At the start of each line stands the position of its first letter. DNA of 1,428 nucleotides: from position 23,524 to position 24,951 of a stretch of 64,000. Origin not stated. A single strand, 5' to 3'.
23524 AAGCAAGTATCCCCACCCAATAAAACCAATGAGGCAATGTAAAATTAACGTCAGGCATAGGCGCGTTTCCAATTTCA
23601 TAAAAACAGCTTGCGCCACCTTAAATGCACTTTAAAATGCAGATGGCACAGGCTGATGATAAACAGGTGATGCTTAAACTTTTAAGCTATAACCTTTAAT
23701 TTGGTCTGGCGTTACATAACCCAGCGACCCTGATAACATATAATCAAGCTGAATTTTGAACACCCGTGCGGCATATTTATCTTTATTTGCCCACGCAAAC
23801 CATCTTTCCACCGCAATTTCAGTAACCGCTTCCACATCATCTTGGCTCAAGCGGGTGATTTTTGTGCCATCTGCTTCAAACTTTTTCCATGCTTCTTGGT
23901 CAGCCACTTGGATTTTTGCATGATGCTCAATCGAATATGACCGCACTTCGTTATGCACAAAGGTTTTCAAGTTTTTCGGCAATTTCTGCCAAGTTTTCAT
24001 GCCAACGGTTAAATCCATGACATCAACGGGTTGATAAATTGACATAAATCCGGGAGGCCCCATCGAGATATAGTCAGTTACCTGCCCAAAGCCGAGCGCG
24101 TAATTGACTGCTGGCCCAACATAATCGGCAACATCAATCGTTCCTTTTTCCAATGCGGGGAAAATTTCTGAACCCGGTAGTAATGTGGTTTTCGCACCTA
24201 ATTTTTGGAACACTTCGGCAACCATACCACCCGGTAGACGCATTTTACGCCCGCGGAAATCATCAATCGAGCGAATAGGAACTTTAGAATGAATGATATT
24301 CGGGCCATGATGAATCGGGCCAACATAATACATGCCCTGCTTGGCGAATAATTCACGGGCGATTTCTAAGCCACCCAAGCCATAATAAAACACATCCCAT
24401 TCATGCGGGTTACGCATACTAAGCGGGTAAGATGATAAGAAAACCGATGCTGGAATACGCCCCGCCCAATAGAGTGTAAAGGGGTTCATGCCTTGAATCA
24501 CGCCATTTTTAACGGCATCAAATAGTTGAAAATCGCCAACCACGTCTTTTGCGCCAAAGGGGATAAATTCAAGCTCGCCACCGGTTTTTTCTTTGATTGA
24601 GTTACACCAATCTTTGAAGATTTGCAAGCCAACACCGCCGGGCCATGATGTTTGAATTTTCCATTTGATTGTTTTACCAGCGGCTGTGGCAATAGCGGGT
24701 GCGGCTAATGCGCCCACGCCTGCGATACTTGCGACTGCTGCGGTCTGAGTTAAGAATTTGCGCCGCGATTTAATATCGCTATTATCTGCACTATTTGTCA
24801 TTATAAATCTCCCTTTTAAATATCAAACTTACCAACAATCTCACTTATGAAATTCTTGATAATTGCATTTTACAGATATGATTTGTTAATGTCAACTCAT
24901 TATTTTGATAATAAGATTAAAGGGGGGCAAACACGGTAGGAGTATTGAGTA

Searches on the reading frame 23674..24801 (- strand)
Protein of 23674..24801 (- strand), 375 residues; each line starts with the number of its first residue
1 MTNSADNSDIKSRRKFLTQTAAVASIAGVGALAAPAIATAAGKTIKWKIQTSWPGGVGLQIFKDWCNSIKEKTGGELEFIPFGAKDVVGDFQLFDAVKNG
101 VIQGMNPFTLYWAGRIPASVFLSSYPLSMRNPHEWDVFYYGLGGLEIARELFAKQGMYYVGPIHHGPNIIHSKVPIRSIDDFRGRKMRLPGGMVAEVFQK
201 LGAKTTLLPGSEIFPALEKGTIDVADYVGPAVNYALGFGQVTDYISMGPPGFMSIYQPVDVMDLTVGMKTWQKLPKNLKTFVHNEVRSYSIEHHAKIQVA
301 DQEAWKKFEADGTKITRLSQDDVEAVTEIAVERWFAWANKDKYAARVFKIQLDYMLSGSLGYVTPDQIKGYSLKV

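Call 7: search_protein_families(library=pfam, proteins=[window:23674-24801:-], max_evalue=0.01)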
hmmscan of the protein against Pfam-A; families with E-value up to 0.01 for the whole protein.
window:23674-24801:- (375 aa): 2 families
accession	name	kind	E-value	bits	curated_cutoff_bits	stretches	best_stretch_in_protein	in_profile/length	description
PF03480.18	DctP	-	2.3e-38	132.6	23.4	1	62-334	15-279/286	Bacterial extracellular solute-binding protein, family 7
PF10399.14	UCR_Fe-S_N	-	0.0073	16.1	24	0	5-37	3-35/41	Ubiquitinol-cytochrome C reductase Fe-S subunit TAT signal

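Call 30: find_related_loci(query=window:23674-24801:-, collection=genome_contigs, flank=10000)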
Query window:23674-24801:- (375 aa) in genome_contigs; peptide patterns used: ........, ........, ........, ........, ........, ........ (x = any residue, [..] = any of these).
268 stretches matched a pattern; 232 encode a relative of the query (tblastn E <= 1e-3); the best 80 are kept; 80 distinct loci.
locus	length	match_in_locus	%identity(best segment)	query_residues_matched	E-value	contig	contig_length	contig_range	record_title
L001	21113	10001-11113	82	1-375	0e+0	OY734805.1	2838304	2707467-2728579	MAG: Parvibaculaceae bacterium isolate 51e5c1c7-ca35-47dd-aac9-cafed5da93c6 genome assembly, chromosome: 1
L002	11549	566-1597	83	32-375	0e+0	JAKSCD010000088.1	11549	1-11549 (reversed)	MAG: Sneathiellales bacterium isolate MAG.259 k141_9361209, whole genome shotgun sequence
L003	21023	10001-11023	84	35-375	0e+0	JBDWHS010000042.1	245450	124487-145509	MAG: Sneathiella sp. isolate CI.59.F.A1_421_49 CI_59_F_A1_421_49_000000000042, whole genome shotgun sequence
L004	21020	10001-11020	84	35-374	0e+0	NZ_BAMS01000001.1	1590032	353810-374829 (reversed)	Sneathiella glossodoripedis JCM 23214, whole genome shotgun sequence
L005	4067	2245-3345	78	8-375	0e+0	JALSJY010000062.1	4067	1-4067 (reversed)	MAG: Hyphomicrobiales bacterium isolate 354-166_metabat2_scaf2bin.120 354-166_scaffold_19744_c1, whole genome shotgun se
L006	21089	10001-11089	83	12-375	0e+0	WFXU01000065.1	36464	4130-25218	MAG: Hyphomicrobiales bacterium isolate S141_66 k151_55253, whole genome shotgun sequence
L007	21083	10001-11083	80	12-374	0e+0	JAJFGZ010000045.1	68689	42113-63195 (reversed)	MAG: Hyphomicrobiales bacterium isolate OFTM169 OFTM169_44, whole genome shotgun sequence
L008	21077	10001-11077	83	12-374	0e+0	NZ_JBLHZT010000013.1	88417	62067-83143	MAG: Sneathiella sp. isolate 3300045789_90 Ga0491190_0000269, whole genome shotgun sequence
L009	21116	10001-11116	79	2-374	0e+0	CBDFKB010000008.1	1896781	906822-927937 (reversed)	MAG: Rhizobiaceae bacterium isolate bdc0ae03-f3d7-40f0-af1f-13b8e390d0c7 genome assembly, contig: contig_8, whole genome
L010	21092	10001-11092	78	10-375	0e+0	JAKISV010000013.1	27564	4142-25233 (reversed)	MAG: Rhizobiaceae bacterium isolate D96SM.bin.26 NODE_1344_length_27564_cov_2.381711, whole genome shotgun sequence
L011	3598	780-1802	83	35-375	0e+0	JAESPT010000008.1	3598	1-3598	MAG: Sneathiella sp. isolate NORP203 MHASMcontig_231187, whole genome shotgun sequence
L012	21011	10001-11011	82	39-375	0e+0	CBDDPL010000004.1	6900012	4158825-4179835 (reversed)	MAG: Denitrobaculum sp. isolate 3be665f0-f184-4678-b6b7-05c68c88e287 genome assembly, contig: chromosome_2, whole genome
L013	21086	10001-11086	77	10-375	0e+0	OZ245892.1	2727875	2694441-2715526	MAG: Alphaproteobacteria bacterium isolate e01b9f0f-b7bd-4dae-8c29-e3d1d413ec59 genome assembly, chromosome: 1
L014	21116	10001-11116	76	6-375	0e+0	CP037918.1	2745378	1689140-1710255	Chromatiaceae bacterium isolate CTD079 chromosome, complete genome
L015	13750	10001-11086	79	12-373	0e+0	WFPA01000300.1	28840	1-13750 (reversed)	MAG: Albidovulum sp. isolate S012_34 k151_92116, whole genome shotgun sequence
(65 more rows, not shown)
